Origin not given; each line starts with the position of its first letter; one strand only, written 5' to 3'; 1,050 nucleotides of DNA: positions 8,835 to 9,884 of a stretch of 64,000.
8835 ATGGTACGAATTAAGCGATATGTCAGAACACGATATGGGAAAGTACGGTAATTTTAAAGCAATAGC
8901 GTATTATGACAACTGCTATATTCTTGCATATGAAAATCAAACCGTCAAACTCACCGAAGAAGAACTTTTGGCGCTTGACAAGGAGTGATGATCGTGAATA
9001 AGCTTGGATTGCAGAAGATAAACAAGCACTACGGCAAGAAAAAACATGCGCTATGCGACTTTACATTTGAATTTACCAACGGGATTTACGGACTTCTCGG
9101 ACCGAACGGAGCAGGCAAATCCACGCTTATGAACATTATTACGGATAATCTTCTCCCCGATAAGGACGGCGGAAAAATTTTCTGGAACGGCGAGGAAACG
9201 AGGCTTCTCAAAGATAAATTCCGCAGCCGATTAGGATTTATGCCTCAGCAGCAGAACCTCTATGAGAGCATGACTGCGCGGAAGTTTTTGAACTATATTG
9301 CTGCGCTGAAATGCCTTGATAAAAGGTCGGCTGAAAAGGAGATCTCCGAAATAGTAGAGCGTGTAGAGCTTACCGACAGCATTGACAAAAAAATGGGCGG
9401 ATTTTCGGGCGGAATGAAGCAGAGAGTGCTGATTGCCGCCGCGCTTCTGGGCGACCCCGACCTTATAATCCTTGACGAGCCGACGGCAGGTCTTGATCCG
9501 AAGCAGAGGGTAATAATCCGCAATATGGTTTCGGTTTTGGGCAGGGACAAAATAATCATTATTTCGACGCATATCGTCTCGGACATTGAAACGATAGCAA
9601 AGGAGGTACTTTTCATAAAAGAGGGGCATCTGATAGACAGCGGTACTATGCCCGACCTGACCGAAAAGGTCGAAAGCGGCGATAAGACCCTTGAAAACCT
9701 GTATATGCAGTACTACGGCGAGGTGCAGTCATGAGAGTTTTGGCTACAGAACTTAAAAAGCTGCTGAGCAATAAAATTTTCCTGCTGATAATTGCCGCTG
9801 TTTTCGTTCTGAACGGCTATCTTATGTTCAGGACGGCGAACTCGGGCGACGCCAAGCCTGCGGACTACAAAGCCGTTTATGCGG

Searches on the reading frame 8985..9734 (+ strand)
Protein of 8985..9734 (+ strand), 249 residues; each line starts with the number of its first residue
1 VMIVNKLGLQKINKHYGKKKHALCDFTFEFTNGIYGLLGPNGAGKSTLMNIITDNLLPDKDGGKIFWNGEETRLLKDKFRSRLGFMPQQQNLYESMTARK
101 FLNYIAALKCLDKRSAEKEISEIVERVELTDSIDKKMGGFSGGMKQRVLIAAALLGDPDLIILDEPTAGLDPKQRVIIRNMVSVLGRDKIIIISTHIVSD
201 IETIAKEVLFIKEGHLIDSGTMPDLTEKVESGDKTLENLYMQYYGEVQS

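Call 8: search_protein_families(library=pfam, proteins=[window:8985-9734:+], max_evalue=0.01)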
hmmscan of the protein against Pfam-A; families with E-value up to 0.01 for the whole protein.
window:8985-9734:+ (249 aa): 9 families
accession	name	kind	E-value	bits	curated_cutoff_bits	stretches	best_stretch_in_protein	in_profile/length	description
PF00005.33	ABC_tran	-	2.2e-29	103.2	25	1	33-168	12-137/137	ABC transporter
PF13304.12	AAA_21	-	6.8e-12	46.5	27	2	139-196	237-298/304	AAA domain, putative AbiEii toxin, Type IV TA system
PF13476.12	AAA_23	-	1.3e-05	26.4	27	1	21-56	10-43/201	AAA domain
PF02463.25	SMC_N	-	1.8e-05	24.7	40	0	26-52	18-44/220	RecF/RecN/SMC N terminal domain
PF13555.12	AAA_29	-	0.00068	19.8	27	1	28-60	17-50/61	P-loop containing region of AAA domain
PF13175.12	AAA_15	-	0.00069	19.8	32.1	0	25-52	16-43/374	AAA ATPase domain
PF04310.18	MukB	-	0.0017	18.5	23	1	27-61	21-55/226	MukB N-terminal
PF25199.1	nSTAND_NTPase5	-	0.0039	17.5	34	1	34-79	43-87/145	Novel STAND NTPase 5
PF03193.22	RsgA_GTPase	-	0.0053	17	30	0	18-55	92-129/174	RsgA GTPase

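Call 21: search_protein_families(library=ncbifam, proteins=[window:8985-9734:+], max_evalue=1)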
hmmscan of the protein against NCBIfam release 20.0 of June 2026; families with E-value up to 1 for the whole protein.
window:8985-9734:+ (249 aa): 207 families (the best 25 are shown)
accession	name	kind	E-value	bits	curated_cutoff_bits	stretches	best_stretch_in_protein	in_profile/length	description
TIGR03522.1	GldA_ABC_ATP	equivalog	8.7e-56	189.6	402.6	1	9-227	5-221/301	gliding motility-associated ABC transporter ATP-binding subunit GldA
TIGR01188.1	drrA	subfamily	7.3e-51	173.2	312.45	1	14-232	1-218/302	daunorubicin resistance ABC transporter, ATP-binding protein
TIGR03864.1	PQQ_ABC_ATP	hypoth_equivalog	1.4e-43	149.1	302.25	1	7-241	2-233/236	ABC transporter, ATP-binding subunit, PQQ-dependent alcohol dehydrogenase system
TIGR03740.1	galliderm_ABC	subfamily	2.6e-42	145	309.75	1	9-221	3-207/223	lantibiotic protection ABC transporter ATP-binding subunit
NF010060.0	PRK13537.1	equivalog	5.4e-40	137.2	521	1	2-228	11-236/314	nodulation factor ABC transporter ATP-binding protein NodI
NF010059.0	PRK13536.1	equivalog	7.8e-38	130.1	549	1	8-227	45-263/342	nodulation factor ABC transporter ATP-binding protein NodI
NF033858.1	ABC2_perm_RbbA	equivalog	3.8e-37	127.7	1050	1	27-246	286-503/909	ribosome-associated ATPase/putative transporter RbbA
TIGR01288.1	nodI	equivalog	8.2e-36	123.5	424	1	8-225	6-222/303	nodulation factor ABC transporter ATP-binding protein NodI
TIGR04406.1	LPS_export_lptB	equivalog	1.6e-34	119.3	240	1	8-228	3-225/239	LPS export ABC transporter ATP-binding protein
TIGR03608.1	L_ocin_972_ABC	subfamily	4e-34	117.9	254.85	1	9-209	1-204/206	putative bacteriocin export ABC transporter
NF047565.1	PSM_export_PmtA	equivalog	1.7e-32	112.8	350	1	14-229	8-219/282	phenol-soluble modulin export ABC transporter ATP-binding protein PmtA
NF047568.1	PSM_export_PmtC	equivalog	4.4e-31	108.4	375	1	9-225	3-207/290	phenol-soluble modulin export ABC transporter ATP-binding protein PmtC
NF008338.0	PRK11124.1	equivalog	5.1e-31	108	369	1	8-225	4-228/242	arginine ABC transporter ATP-binding protein ArtP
TIGR02315.1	ABC_phnC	equivalog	1.7e-30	106.3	266.1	1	8-228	3-236/243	phosphonate ABC transporter ATP-binding protein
TIGR04521.1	ECF_ATPase_2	equivalog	2.1e-30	105.8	330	1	18-230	16-237/279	energy-coupling factor transporter ATPase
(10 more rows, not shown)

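Call 86: search_protein_families(library=padloc, proteins=[window:8985-9734:+], max_evalue=0.01)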
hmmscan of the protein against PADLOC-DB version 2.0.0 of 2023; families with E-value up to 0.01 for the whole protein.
window:8985-9734:+ (249 aa): 35 families (the best 25 are shown)
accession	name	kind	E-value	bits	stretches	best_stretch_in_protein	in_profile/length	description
PDLC04135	mad3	-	1.1e-27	95.6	2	124-214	246-340/374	mads_3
PDLC02980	AriA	-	1.5e-11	42.8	2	137-196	235-298/304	-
PDLC04140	mad8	-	1.8e-09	35.6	1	23-199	17-235/314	mads_8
PDLC04175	HEC-01A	-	9.9e-08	29.4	1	143-207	252-318/363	-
PDLC00303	PtuA1|PtuA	-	7.3e-06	23.3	1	85-208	165-292/386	AAA ATPase domain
PDLC04164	AriA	-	7.8e-06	23.6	0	26-60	20-55/253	-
PDLC00273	PtuA1|PtuA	-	8.3e-06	23.1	1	80-245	147-307/375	AAA ATPase domain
PDLC04213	HEC-02A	-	1.2e-05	23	0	23-92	14-71/337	-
PDLC02979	AriA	-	3.4e-05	21.8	0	25-52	16-43/373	-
PDLC03859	LmuB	-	3.7e-05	21.1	1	1-52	2-44/611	-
PDLC04235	PDC-M01A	-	4.5e-05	20.5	0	34-64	188-222/510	-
PDLC02914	ATPase-Toprim_I-B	-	5.1e-05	20.6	0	25-103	17-64/443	-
PDLC04236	PDC-M01A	-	5.9e-05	20.3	0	105-196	192-290/388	-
PDLC03878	NsnB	-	9.5e-05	20.3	0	139-196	218-276/345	-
PDLC00096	GajA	-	0.00014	18.7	1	25-67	17-58/630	AAA ATPase domain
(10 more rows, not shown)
